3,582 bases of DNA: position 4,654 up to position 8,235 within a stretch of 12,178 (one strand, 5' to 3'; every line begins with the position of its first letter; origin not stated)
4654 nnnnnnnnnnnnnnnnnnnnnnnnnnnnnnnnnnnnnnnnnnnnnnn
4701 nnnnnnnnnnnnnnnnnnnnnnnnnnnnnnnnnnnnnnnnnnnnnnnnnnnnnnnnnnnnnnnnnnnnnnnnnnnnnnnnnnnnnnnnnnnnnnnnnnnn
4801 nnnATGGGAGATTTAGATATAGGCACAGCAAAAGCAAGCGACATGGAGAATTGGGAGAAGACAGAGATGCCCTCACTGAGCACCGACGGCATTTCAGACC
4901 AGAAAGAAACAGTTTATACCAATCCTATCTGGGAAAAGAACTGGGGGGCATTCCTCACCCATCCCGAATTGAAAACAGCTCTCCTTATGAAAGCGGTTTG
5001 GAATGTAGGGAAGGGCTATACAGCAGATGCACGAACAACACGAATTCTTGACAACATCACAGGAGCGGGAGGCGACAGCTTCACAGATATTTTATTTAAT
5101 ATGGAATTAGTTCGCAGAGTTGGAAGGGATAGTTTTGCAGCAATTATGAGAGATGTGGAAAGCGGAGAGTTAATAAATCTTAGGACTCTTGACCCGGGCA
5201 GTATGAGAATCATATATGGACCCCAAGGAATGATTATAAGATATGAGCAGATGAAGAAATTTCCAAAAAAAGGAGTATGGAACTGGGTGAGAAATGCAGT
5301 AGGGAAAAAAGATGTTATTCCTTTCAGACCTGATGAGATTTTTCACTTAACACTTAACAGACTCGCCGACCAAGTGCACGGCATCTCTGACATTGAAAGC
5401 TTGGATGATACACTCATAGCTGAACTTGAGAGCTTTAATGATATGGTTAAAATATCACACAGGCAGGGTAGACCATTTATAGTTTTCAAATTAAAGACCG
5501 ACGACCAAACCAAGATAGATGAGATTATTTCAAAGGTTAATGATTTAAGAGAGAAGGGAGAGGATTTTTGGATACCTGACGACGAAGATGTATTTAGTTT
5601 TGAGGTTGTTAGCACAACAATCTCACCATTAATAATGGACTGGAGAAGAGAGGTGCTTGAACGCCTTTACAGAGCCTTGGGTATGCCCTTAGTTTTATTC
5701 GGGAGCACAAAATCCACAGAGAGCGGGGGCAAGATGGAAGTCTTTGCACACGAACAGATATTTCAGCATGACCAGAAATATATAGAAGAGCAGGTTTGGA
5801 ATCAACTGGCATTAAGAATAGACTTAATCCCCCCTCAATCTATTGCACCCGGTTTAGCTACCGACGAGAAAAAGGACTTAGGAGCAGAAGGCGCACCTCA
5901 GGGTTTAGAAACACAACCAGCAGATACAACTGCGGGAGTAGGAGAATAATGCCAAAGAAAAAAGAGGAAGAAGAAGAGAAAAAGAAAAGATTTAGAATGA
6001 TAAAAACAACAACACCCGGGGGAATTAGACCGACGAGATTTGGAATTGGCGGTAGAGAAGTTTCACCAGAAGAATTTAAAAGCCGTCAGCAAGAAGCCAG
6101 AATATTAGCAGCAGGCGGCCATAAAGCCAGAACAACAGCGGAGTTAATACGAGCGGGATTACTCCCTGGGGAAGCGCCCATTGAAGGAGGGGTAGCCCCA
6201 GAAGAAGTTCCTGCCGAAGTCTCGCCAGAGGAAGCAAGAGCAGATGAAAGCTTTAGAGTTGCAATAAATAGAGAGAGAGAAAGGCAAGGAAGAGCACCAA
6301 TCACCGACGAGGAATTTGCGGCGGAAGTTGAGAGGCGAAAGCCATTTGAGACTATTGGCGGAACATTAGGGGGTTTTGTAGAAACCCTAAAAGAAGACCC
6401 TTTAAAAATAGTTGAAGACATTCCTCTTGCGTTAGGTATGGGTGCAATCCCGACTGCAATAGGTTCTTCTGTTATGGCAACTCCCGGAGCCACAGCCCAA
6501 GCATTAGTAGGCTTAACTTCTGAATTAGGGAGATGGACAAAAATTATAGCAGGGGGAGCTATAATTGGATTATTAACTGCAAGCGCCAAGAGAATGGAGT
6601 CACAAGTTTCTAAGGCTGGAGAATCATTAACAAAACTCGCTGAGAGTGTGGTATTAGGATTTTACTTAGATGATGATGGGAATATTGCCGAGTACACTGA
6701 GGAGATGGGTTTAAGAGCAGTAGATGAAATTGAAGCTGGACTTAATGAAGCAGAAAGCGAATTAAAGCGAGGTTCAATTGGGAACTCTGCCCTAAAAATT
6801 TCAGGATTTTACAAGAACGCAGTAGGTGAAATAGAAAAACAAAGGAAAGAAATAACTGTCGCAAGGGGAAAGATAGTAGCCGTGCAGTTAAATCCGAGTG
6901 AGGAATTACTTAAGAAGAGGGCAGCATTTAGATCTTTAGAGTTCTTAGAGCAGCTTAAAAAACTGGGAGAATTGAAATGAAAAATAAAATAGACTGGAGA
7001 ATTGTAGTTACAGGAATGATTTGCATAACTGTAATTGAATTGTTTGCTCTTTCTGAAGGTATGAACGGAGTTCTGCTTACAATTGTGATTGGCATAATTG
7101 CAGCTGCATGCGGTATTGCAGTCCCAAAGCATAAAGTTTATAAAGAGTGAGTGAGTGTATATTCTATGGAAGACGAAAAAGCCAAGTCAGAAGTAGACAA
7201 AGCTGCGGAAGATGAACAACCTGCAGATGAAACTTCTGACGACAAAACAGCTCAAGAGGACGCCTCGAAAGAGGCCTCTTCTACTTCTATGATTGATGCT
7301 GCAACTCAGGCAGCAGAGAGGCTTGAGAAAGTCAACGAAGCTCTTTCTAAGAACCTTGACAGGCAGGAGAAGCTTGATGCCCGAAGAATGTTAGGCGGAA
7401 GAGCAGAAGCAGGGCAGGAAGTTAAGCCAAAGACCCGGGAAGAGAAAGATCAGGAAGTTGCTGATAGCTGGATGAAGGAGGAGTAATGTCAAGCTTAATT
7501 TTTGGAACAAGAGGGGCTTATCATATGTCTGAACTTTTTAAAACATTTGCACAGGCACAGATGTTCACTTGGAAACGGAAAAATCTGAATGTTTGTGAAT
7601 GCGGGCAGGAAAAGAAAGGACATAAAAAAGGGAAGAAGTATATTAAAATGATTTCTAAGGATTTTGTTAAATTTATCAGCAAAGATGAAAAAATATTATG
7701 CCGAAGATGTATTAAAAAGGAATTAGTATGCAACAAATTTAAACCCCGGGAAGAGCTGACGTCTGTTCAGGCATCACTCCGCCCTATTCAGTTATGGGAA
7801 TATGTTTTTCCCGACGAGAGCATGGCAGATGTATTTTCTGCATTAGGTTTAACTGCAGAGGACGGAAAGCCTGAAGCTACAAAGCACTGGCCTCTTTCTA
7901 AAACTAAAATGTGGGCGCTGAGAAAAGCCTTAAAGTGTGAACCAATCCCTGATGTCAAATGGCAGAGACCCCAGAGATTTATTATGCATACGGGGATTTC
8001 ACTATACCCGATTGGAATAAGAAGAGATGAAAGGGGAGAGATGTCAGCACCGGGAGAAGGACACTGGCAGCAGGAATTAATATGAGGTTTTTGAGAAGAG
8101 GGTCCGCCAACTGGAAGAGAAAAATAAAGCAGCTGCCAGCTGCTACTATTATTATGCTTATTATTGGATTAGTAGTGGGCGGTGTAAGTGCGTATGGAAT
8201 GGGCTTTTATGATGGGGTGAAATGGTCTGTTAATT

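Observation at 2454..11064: Head-only HK97-lineage module in a 12-kb genome with archaeal grammar: minimal virus or capsid-forming satellite?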

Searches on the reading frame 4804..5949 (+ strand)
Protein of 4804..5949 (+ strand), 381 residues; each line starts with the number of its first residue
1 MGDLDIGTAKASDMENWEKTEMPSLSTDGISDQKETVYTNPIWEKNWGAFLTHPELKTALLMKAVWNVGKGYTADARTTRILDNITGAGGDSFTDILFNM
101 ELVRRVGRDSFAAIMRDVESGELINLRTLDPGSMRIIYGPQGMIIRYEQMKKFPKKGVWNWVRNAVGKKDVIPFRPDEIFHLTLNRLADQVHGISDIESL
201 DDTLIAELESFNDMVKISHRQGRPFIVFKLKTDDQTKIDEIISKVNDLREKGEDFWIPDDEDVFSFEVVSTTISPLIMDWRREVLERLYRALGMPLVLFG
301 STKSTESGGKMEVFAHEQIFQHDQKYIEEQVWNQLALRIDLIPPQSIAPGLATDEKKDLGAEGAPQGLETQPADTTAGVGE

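Call 6: search_protein_families(library=pfam, proteins=[window:4804-5949:+], max_evalue=0.1)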
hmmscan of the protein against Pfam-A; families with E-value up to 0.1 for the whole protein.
window:4804-5949:+ (381 aa): 1 family
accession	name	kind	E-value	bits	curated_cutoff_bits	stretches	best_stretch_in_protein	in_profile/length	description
PF14860.11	DrrA_P4M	-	0.0097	16.3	26.2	1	184-245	35-95/103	DrrA phosphatidylinositol 4-phosphate binding domain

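Call 7: search_protein_families(library=phrogs, proteins=[window:4804-5949:+], max_evalue=0.1)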
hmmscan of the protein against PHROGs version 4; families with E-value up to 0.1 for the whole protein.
window:4804-5949:+ (381 aa): 3 families
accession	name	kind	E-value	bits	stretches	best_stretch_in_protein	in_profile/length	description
phrog_12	-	head and packaging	5.3e-12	46.5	1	109-305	156-336/646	portal protein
phrog_9232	-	head and packaging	6.5e-09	36.2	1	116-335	150-366/502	portal protein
phrog_2662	-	head and packaging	0.019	14.6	1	109-211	134-223/717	portal protein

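Call 86: search_solved_structures(query=window:4804-5949:+, max_evalue=1)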
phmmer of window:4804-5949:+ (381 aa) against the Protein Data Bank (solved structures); distinct sequences matched with E-value up to 1: 0.

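Call 108: search_dna_similar(query=window:4804-5949:+, collection=phages, mode=protein, max_evalue=0.01, max_rows=10)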
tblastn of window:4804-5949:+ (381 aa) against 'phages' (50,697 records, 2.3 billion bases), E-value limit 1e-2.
No match.

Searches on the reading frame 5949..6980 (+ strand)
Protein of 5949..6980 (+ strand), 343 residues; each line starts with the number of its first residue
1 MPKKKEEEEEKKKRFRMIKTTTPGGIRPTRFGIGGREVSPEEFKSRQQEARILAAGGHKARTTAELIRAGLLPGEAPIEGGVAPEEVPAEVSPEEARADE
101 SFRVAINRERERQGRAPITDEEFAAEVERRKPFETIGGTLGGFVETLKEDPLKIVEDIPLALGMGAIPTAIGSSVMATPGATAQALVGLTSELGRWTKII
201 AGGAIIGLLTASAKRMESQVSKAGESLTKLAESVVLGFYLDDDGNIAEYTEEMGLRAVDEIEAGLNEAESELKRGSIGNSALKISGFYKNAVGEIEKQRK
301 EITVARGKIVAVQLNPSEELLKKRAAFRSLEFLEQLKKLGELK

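Call 6: search_protein_families(library=pfam, proteins=[window:5949-6980:+], max_evalue=0.1)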
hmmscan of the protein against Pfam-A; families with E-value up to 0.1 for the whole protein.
window:5949-6980:+ (343 aa): 0 families

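Call 7: search_protein_families(library=phrogs, proteins=[window:5949-6980:+], max_evalue=0.1)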
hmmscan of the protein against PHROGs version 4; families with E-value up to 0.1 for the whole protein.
window:5949-6980:+ (343 aa): 0 families

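Call 121: search_solved_structures(query=window:5949-6980:+, max_evalue=1)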
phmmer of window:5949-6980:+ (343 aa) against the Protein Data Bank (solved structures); distinct sequences matched with E-value up to 1: 0.

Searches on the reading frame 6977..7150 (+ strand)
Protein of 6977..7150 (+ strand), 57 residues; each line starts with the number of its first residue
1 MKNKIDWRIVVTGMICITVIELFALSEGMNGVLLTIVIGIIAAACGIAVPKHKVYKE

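Call 117: search_protein_families(library=phrogs, proteins=[window:6977-7150:+], max_evalue=0.05)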
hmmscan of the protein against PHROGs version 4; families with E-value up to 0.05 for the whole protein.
window:6977-7150:+ (57 aa): 1 family
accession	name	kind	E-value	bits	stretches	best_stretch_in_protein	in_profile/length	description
phrog_18638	-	unknown function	0.035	14.5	1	4-51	125-172/294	-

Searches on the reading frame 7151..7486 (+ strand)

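Call 6: search_protein_families(library=pfam, proteins=[window:7151-7486:+], max_evalue=0.1)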
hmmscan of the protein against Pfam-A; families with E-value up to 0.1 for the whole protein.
window:7151-7486:+ (111 aa): 1 family
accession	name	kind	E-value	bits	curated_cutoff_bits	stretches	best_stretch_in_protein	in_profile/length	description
PF14839.11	DOR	-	0.015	15.6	25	1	1-81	108-188/215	DOR family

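Call 7: search_protein_families(library=phrogs, proteins=[window:7151-7486:+], max_evalue=0.1)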
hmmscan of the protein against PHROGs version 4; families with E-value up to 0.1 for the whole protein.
window:7151-7486:+ (111 aa): 1 family
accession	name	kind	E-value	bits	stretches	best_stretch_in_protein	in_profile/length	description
phrog_10152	-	lysis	0.033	15.1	1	8-85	49-122/124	Rz-like spanin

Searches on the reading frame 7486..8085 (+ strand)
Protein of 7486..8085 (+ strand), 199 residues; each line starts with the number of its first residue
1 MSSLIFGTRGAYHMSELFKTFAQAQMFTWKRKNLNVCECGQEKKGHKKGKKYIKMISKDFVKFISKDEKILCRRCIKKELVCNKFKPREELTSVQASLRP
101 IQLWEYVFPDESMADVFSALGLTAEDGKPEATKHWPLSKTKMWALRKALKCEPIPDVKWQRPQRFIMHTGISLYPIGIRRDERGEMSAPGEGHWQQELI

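Call 6: search_protein_families(library=pfam, proteins=[window:7486-8085:+], max_evalue=0.1)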
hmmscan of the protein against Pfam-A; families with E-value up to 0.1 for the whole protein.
window:7486-8085:+ (199 aa): 1 family
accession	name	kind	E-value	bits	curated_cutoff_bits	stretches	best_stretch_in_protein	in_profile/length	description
PF14511.12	RE_EcoO109I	-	0.018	15.3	22.5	1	19-70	128-182/198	Type II restriction endonuclease EcoO109I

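Call 7: search_protein_families(library=phrogs, proteins=[window:7486-8085:+], max_evalue=0.1)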
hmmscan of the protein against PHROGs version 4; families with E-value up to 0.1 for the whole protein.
window:7486-8085:+ (199 aa): 1 family
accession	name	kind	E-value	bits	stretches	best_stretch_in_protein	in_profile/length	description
phrog_25723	-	other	0.059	14.5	0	26-60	9-47/57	S-adenosylmethionine decarboxylase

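Call 42: search_solved_structures(query=A4, max_evalue=10)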
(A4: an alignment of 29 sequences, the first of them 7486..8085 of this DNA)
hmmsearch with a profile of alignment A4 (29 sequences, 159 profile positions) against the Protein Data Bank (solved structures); distinct sequences matched with E-value up to 10: 0.

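Call 45: search_protein_families(library=pfam, alignment_id=A4, max_evalue=0.01)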
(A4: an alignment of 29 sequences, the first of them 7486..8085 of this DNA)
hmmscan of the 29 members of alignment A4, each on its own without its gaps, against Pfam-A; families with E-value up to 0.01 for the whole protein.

A. member 1, window:7486-8085:+ (199 aa): 0 families

B. families by the number of members that match (of 29 scanned): 0 families

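Call 59: find_homologous_proteins(query=A7, max_evalue=0.001)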
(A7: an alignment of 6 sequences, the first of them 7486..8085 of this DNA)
Query A7 (6 sequences) (199 aa, profile of the alignment): 58 proteins with E <= 0.001 among 2475 candidates.
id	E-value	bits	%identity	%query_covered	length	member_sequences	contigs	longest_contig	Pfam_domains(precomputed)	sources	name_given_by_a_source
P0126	2.6e-71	257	26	95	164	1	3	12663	-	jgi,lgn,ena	-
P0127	4.9e-70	252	22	98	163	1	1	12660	-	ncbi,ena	-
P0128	6.1e-62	226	24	98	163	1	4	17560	-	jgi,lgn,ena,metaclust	metaclust:\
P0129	4.1e-61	223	22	98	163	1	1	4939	-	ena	-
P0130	5.0e-59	217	24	98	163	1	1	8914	-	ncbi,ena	-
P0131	8.4e-59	216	23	97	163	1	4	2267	-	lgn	-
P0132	2.1e-58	215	25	96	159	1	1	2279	-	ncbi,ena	-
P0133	1.0e-57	212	26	56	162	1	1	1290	-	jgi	-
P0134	1.1e-57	212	24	90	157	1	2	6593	-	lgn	-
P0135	1.8e-57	212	24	98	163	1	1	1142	-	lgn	-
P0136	6.5e-56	206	30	54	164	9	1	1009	-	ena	-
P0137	6.7e-56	206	27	95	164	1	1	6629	-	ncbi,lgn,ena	-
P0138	9.2e-56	206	24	98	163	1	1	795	-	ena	-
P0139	2.0e-55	205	22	98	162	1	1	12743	-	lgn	-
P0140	2.6e-55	204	34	53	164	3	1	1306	-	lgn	-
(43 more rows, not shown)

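Call 68: predict_structure(alignment_id=A8)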
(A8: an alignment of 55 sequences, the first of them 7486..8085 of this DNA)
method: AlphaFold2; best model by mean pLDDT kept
length: 199 residues; sequences in the alignment: 55
mean_pLDDT: 79.1   pTM: 0.69
mean pLDDT of the five models: 79.1, 78.1, 76.6, 75.7, 75.7
residues with pLDDT >= 90: 87; 70-90: 43; 50-70: 67; < 50: 2
segments of 3 or more residues with pLDDT < 50: none
pLDDT, mean of each block of 10 residues (from residue 1): 93 94 94 77 57 57 61 53 69 94 93 90 65 66 94 83 70 93 92 88
secondary structure, 60 per line:
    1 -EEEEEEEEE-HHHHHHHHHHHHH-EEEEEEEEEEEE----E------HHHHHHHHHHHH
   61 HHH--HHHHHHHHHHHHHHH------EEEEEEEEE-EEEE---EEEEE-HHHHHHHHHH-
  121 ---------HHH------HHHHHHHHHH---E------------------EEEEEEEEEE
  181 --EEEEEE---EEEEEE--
elements in order: E2-10 H12-24 E26-37 H49-63 H66-80 E87-95 E97-100 E104-108 H110-119 H139-148 E171-180 E183-188 E192-197

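Call 74: fold_search(model_id=the predicted structure, library=pdb)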
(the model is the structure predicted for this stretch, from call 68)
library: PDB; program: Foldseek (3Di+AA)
matches with E <= 10: 37; with E <= 0.001: 0
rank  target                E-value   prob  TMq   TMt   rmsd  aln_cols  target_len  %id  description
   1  7egk_B                1.6e+00  0.02  0.10  0.15  25.9       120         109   10  Bicarbonate transporter complex SbtA-SbtB bound to AMP (released 2021-05-26)
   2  6mmo_D                2.5e+00  0.02  0.08  0.17  24.1       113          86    8  Carbon regulatory PII-like protein SbtB from Cyanobium sp. 7001 bound to AMP (released 2019-09-18)
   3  1fi4                  3.1e+00  0.02  0.14  0.09  25.0       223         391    9  THE X-RAY CRYSTAL STRUCTURE OF MEVALONATE 5-DIPHOSPHATE DECARBOXYLASE AT 2.3 ANGSTROM RESOLUTION. (released 2001-03-21)
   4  7o4x                  3.3e+00  0.01  0.09  0.15  23.2       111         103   10  Crystal structure of the PII-like protein PotN from Lentilactobacillus hilgardii (released 2022-04-20)
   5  4v5o_A7               3.8e+00  0.02  0.09  0.16  25.4       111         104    8  CRYSTAL STRUCTURE OF THE EUKARYOTIC 40S RIBOSOMAL SUBUNIT IN COMPLEX WITH INITIATION FACTOR 1. (released 2014-07-09)
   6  7r31_A                3.8e+00  0.01  0.08  0.14  27.1       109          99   11  Carbon regulatory PII-like protein SbtB from Synechocystis sp. 6803, C105A+C110A variant, in complex with ATP (co-crys (released 2023-02-15)
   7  6n4a_A                4.3e+00  0.01  0.09  0.17  23.8       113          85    9  PII-like SbtB from Cyanobium sp PCC 7001 (apo) (released 2019-09-18)
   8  1vhf                  4.3e+00  0.01  0.09  0.16  24.5       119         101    8  Crystal structure of periplasmic divalent cation tolerance protein (released 2003-12-30)
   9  6mmo_B                4.5e+00  0.01  0.08  0.18  24.2       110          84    8  Carbon regulatory PII-like protein SbtB from Cyanobium sp. 7001 bound to AMP (released 2019-09-18)
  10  9cpc_4V               4.8e+00  0.03  0.16  0.10  20.7       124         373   14  Atomic model of porcine brain ventricles cilia doublet microtubule (48-nm periodicity) (released 2024-10-23)
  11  6mmq_B                4.8e+00  0.01  0.08  0.16  24.4       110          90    7  Carbon regulatory PII-like protein SbtB from Cyanobium sp. 7001 bound to cAMP (released 2019-09-18)
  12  1p1l                  6.1e+00  0.02  0.10  0.18  11.8        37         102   19  Structure of the Periplasmic divalent cation tolerance protein CutA from Archaeoglobus fulgidus (released 2003-04-29)
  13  6mmq_D                6.1e+00  0.01  0.09  0.18  24.1       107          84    9  Carbon regulatory PII-like protein SbtB from Cyanobium sp. 7001 bound to cAMP (released 2019-09-18)
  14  6ntb_B                6.5e+00  0.01  0.09  0.15  24.0       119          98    8  PII-like SbtB from Cyanobium sp PCC 7001 bound to ATP (released 2019-09-18)
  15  8p5d_SK0              6.9e+00  0.01  0.10  0.20  23.8       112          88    8  Spraguea lophii ribosome in the closed conformation by cryo sub tomogram averaging (released 2023-06-21)
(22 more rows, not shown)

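Call 88: find_encoding_contigs(protein=P0128, flank=10000, max_places=3)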
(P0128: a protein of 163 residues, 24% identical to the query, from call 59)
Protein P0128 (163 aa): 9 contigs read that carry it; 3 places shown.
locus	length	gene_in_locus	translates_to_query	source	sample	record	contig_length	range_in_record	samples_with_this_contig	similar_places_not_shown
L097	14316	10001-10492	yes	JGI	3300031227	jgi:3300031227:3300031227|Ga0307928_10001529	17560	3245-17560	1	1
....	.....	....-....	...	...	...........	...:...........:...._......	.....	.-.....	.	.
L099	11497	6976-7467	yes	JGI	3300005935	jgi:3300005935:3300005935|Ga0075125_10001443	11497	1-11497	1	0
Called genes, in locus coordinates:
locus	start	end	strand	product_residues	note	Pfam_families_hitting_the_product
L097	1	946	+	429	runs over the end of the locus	-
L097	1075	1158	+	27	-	-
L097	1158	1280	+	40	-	-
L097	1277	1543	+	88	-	-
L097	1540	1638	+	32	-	-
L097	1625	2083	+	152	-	-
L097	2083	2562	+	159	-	-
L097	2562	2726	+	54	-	-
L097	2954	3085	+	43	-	-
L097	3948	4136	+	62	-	-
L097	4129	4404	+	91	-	-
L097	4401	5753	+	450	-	-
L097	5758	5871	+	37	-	-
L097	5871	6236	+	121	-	-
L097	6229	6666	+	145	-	-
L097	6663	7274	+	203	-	-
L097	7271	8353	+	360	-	PF04860:Phage_portal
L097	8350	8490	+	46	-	-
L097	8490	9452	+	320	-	-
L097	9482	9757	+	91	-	-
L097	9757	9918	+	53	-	-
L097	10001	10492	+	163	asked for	-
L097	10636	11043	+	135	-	PF09956:Phage_cement_2 (faint)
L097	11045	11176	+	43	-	-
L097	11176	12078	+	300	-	PF25209:Phage_capsid_4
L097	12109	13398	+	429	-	-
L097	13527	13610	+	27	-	-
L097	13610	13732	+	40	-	-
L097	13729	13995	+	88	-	-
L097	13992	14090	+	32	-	-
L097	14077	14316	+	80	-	?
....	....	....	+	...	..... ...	-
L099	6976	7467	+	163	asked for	-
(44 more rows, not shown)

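Call 110: search_dna_similar(query=window:7486-8085:+, collection=phages, mode=protein, max_evalue=0.01, max_rows=10)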
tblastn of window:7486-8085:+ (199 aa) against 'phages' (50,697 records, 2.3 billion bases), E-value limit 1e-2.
No match.

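Call 113: find_related_loci(query=A8, collection=viral_contigs, flank=10000)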
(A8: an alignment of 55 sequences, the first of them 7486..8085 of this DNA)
Query A8 (199 aa) in viral_contigs; peptide patterns used: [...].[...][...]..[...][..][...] (x = any residue, [..] = any of these).
93 stretches matched a pattern; 69 encode a relative of the query (tblastn E <= 1e-3); 69 distinct loci.
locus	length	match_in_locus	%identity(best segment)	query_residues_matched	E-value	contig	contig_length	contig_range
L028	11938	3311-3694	36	4-186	4e-27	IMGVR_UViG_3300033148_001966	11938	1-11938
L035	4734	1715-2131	34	4-199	9e-25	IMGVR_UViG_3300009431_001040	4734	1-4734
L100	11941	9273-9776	36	4-181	6e-23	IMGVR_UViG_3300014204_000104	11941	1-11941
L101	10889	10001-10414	28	4-199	9e-21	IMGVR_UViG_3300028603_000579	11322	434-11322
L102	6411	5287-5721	32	4-181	1e-20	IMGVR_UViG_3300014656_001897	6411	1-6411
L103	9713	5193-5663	29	4-197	3e-20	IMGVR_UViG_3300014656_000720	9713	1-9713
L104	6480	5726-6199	27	4-197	6e-20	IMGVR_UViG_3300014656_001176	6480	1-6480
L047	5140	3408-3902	30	4-199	7e-20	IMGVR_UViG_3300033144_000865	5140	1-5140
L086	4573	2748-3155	30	4-199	3e-19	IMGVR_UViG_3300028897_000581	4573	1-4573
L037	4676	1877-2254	29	4-182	2e-18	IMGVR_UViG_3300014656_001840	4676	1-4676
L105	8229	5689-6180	26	4-199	4e-13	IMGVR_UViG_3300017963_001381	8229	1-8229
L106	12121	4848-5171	32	84-199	1e-12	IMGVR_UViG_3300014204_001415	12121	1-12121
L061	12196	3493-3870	33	83-199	1e-12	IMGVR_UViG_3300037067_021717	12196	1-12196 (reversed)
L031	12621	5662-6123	26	4-192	2e-12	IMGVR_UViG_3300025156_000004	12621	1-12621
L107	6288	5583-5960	30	83-198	3e-11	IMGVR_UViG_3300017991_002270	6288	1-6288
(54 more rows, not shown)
